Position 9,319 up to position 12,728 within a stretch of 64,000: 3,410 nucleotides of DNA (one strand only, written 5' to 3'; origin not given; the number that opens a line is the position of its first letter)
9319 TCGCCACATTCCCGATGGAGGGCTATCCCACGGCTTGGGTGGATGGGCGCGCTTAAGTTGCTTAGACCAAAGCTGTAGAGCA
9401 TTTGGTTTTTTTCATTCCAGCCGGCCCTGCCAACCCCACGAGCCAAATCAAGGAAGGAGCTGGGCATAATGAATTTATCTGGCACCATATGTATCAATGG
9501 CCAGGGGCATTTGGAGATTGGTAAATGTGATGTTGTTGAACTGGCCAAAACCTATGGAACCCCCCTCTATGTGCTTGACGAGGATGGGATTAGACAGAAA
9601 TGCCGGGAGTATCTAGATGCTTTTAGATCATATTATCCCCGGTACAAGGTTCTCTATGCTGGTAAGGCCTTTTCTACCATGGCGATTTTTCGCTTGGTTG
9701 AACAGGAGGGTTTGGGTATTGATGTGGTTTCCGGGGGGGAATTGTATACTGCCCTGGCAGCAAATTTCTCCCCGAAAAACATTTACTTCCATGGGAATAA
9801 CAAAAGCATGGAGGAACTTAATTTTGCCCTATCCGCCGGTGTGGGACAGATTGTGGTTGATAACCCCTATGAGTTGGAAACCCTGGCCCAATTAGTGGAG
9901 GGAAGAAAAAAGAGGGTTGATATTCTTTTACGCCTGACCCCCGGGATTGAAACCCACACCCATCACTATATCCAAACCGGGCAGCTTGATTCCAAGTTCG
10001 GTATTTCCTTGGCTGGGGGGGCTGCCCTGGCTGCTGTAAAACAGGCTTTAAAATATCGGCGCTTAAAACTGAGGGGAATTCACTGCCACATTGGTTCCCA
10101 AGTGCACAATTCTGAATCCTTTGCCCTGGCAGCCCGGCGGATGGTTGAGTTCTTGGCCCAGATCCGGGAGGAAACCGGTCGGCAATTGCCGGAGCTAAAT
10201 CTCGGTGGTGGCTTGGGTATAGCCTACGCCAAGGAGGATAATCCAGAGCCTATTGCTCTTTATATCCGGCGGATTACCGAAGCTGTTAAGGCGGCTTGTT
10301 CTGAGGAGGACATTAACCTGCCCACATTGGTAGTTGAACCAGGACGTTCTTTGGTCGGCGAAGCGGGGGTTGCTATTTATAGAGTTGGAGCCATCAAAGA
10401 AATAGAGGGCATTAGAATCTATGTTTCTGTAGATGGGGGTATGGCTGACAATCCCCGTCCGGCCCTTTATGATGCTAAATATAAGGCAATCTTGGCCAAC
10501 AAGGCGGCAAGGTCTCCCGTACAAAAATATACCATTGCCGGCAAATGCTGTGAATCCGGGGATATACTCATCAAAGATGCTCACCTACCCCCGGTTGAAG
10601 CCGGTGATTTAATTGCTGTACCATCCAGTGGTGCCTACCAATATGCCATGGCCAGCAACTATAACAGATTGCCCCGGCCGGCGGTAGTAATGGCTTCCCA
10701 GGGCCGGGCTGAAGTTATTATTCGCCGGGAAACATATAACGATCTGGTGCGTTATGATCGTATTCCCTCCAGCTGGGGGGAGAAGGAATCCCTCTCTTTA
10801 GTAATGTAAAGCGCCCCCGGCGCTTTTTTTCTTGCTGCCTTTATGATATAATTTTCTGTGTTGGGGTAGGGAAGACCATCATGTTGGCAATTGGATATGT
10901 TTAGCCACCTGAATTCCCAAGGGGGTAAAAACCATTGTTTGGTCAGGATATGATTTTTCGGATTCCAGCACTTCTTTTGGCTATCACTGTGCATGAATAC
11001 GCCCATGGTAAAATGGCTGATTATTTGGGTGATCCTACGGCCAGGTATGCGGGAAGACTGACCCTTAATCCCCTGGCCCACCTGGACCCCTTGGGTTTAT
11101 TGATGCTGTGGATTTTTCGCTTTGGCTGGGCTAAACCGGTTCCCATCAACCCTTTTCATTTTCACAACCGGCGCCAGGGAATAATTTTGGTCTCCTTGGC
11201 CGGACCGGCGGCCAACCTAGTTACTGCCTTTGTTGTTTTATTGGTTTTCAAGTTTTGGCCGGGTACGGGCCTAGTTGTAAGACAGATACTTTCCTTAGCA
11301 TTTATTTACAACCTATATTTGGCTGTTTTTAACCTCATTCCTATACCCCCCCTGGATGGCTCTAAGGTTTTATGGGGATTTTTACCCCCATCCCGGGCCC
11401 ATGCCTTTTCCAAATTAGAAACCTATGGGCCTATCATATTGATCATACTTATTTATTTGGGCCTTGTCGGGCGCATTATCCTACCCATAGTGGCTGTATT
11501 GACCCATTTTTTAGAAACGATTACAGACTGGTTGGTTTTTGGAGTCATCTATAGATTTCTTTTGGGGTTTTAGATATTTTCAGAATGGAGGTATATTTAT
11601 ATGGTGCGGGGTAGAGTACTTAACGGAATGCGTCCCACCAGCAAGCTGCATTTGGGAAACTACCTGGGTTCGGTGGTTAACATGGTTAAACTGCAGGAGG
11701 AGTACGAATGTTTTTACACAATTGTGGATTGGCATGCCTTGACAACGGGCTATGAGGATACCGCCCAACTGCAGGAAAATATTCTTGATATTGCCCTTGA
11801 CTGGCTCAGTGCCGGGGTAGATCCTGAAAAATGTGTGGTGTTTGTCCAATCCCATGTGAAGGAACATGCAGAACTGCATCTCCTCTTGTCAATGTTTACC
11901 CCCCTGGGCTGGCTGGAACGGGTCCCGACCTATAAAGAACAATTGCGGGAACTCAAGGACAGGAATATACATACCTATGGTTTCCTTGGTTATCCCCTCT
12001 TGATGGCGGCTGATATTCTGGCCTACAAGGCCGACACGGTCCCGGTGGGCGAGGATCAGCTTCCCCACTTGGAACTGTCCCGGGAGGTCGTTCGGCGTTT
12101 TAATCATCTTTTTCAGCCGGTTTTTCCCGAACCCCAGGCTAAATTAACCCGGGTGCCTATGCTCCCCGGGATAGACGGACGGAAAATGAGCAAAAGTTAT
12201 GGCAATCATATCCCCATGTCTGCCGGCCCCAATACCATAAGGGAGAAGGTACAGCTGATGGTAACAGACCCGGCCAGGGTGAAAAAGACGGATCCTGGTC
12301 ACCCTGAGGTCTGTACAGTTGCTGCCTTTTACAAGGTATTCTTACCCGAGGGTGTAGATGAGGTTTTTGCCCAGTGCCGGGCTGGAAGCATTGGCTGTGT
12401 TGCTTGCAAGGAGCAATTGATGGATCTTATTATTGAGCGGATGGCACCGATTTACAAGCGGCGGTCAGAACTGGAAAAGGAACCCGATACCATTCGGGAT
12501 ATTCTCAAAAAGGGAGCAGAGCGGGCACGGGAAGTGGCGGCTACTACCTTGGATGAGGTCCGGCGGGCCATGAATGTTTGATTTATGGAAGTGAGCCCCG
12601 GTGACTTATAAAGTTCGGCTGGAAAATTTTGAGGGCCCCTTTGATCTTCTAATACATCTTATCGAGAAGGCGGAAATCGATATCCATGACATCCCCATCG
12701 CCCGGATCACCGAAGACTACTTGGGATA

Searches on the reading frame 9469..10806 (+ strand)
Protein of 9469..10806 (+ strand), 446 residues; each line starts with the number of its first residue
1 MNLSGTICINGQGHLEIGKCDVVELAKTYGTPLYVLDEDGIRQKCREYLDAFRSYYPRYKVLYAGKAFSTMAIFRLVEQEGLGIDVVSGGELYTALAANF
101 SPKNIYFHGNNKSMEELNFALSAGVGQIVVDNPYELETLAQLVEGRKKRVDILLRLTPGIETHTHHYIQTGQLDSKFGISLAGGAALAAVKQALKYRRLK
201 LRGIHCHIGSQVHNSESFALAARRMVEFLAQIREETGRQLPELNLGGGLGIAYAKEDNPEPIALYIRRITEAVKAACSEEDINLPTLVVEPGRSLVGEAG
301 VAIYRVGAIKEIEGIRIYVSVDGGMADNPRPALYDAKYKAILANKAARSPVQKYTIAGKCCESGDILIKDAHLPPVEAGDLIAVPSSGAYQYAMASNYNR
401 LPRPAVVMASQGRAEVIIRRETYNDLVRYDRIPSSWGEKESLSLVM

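Call 7: search_protein_families(library=pfam, proteins=[window:9469-10806:+], max_evalue=0.001)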
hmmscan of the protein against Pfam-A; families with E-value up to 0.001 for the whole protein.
window:9469-10806:+ (446 aa): 2 families
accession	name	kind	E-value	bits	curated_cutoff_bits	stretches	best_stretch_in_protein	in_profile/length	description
PF02784.22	Orn_Arg_deC_N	-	3.8e-65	220.1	23.4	1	45-296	4-246/247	Pyridoxal-dependent decarboxylase, pyridoxal binding domain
PF00278.28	Orn_DAP_Arg_deC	-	8.1e-20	71.3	23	1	88-388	5-95/95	Pyridoxal-dependent decarboxylase, C-terminal sheet domain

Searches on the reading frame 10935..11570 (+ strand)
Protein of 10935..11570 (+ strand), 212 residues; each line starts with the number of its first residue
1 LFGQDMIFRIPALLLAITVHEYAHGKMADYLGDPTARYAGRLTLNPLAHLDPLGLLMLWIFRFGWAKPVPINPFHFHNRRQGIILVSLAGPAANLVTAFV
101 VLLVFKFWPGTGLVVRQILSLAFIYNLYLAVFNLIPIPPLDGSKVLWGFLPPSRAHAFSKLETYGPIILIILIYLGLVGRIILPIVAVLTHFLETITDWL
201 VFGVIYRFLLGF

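Call 7: search_protein_families(library=pfam, proteins=[window:10935-11570:+], max_evalue=0.001)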
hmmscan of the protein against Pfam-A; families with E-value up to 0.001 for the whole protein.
window:10935-11570:+ (212 aa): 1 family
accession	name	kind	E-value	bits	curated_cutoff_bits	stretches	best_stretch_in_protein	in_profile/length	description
PF02163.28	Peptidase_M50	-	7.4e-13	48.8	27.2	1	115-155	159-199/221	Peptidase family M50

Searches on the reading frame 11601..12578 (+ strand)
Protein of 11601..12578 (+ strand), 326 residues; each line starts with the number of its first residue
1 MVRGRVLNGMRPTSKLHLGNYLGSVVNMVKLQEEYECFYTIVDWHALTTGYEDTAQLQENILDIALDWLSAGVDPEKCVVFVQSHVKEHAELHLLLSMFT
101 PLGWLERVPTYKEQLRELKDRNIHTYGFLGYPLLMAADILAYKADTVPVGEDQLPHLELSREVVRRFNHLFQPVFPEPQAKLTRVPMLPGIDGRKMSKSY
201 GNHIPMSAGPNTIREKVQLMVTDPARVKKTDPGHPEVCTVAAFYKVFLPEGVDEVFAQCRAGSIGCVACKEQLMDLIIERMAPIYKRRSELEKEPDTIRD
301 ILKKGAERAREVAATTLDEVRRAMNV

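Call 7: search_protein_families(library=pfam, proteins=[window:11601-12578:+], max_evalue=0.001)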
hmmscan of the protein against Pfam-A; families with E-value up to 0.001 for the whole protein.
window:11601-12578:+ (326 aa): 1 family
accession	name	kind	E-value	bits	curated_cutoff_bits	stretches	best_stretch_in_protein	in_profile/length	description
PF00579.31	tRNA-synt_1b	-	2.7e-66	224.3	21.1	1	5-280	7-290/292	tRNA synthetases class I (W and Y)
